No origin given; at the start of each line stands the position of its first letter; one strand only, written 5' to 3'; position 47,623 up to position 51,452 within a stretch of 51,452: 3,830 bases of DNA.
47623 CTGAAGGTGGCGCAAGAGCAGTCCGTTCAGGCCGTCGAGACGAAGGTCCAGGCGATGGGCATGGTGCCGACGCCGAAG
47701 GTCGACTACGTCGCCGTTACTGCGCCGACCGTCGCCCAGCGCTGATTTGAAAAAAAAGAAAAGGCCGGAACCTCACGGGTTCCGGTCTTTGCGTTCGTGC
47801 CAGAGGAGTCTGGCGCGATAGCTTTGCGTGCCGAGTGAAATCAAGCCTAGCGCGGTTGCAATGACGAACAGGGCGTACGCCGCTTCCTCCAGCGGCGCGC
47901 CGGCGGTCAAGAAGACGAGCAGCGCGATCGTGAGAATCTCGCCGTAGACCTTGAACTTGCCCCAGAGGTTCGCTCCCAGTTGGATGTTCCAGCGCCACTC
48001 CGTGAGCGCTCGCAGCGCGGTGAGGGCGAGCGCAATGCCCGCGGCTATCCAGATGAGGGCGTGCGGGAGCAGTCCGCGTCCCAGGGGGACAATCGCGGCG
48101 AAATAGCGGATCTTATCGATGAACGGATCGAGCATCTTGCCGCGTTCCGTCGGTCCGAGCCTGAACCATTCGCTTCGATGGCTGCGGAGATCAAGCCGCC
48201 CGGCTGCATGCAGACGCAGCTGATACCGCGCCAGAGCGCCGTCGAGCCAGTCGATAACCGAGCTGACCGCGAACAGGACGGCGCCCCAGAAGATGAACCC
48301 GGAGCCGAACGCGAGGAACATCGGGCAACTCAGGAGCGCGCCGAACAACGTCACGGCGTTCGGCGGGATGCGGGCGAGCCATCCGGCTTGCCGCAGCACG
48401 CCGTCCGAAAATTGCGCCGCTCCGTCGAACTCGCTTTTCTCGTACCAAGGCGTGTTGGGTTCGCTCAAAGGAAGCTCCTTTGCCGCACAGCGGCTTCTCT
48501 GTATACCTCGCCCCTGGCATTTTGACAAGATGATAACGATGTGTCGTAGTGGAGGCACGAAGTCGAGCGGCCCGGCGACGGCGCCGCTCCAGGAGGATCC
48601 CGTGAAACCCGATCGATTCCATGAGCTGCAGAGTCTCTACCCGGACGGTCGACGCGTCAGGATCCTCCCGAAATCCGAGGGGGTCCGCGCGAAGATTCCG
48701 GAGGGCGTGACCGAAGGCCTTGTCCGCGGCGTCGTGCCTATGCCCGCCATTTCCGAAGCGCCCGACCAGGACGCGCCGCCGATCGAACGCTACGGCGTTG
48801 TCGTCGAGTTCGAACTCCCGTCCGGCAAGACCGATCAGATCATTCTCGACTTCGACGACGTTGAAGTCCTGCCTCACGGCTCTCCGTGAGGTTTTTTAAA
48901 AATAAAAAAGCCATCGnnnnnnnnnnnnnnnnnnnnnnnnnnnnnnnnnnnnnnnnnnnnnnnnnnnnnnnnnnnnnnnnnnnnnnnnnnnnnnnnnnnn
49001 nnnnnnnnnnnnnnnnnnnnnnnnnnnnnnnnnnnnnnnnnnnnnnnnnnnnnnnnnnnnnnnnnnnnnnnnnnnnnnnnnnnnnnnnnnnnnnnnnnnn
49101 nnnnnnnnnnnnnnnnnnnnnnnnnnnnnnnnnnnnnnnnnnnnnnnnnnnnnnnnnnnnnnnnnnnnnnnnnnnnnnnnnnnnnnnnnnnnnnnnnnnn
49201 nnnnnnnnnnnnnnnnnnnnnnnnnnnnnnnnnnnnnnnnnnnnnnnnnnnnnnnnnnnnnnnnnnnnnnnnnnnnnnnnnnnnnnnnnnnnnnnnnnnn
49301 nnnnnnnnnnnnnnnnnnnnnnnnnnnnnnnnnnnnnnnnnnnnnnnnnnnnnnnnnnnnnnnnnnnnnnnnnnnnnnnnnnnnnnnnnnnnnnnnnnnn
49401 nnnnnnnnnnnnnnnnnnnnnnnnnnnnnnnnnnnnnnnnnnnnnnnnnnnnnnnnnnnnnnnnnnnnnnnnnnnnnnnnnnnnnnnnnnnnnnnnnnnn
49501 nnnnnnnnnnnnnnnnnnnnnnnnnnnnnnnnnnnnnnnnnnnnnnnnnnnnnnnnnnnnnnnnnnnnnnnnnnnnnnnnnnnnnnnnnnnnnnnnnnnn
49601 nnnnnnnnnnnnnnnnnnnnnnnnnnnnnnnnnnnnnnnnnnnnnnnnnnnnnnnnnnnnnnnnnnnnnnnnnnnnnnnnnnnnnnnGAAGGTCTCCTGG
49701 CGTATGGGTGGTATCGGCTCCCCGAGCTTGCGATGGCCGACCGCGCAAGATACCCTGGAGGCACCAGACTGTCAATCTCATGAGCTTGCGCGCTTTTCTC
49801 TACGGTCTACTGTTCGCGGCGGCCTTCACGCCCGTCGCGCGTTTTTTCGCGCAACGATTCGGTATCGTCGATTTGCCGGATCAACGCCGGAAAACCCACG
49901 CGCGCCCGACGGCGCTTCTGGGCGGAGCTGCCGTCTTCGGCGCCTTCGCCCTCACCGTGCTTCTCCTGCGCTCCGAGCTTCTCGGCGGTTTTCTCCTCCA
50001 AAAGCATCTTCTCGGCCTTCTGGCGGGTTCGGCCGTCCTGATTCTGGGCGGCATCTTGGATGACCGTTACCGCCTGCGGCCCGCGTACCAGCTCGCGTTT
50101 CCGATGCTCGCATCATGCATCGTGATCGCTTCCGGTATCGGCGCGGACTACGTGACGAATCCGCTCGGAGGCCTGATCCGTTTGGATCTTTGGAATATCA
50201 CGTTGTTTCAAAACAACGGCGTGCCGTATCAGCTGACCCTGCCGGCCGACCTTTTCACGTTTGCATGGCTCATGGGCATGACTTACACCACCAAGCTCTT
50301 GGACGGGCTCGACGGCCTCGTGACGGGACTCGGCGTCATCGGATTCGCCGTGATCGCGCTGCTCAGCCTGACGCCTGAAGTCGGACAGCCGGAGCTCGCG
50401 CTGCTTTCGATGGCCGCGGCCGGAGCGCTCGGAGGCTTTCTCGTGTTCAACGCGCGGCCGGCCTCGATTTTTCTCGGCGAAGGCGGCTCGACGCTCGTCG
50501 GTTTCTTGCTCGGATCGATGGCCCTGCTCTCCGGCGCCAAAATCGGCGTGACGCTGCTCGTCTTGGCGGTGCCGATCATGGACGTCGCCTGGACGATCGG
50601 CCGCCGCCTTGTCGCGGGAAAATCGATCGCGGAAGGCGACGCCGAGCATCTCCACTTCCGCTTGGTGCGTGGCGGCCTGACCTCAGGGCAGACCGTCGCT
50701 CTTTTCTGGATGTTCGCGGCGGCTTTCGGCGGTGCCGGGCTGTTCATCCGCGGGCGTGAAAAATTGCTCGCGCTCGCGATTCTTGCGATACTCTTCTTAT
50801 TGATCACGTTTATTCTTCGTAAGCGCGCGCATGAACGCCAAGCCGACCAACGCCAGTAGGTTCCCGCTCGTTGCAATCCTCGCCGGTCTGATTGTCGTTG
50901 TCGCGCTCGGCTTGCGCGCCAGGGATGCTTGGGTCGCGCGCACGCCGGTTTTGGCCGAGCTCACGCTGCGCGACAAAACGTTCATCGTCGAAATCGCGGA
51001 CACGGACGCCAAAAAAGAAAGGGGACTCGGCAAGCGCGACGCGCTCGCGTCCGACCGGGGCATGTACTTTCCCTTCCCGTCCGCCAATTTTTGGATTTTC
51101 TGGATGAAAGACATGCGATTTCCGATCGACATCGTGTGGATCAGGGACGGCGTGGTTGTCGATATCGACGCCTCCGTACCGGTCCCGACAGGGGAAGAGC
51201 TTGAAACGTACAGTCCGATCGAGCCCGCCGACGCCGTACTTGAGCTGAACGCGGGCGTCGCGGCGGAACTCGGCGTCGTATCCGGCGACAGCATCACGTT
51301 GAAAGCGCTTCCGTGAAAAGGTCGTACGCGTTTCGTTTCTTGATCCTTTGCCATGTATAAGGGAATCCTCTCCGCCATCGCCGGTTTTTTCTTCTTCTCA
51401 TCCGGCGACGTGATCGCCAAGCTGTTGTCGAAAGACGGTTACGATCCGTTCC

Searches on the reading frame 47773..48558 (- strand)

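Call 53: search_protein_families(library=pfam, proteins=[window:47773-48558:-], max_evalue=0.001)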
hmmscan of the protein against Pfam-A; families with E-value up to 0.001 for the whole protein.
window:47773-48558:- (261 aa): 1 family
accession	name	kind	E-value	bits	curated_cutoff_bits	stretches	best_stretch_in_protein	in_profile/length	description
PF01066.26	CDP-OH_P_transf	-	7.3e-16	59.4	22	2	66-112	4-51/152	CDP-alcohol phosphatidyltransferase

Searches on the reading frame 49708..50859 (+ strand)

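Call 53: search_protein_families(library=pfam, proteins=[window:49708-50859:+], max_evalue=0.001)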
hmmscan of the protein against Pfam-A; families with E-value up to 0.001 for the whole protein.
window:49708-50859:+ (383 aa): 1 family
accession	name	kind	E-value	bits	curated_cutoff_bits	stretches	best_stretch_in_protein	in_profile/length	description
PF00953.26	Glycos_transf_4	-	4.1e-26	92.3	27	1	102-275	2-159/160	Glycosyl transferase family 4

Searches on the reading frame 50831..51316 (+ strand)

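Call 53: search_protein_families(library=pfam, proteins=[window:50831-51316:+], max_evalue=0.001)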
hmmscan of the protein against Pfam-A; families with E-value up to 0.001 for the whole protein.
window:50831-51316:+ (161 aa): 1 family
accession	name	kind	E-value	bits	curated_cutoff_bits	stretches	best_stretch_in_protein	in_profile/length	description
PF02643.20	DUF192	-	6.6e-27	93.9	27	1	53-156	3-95/96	Uncharacterized ACR, COG1430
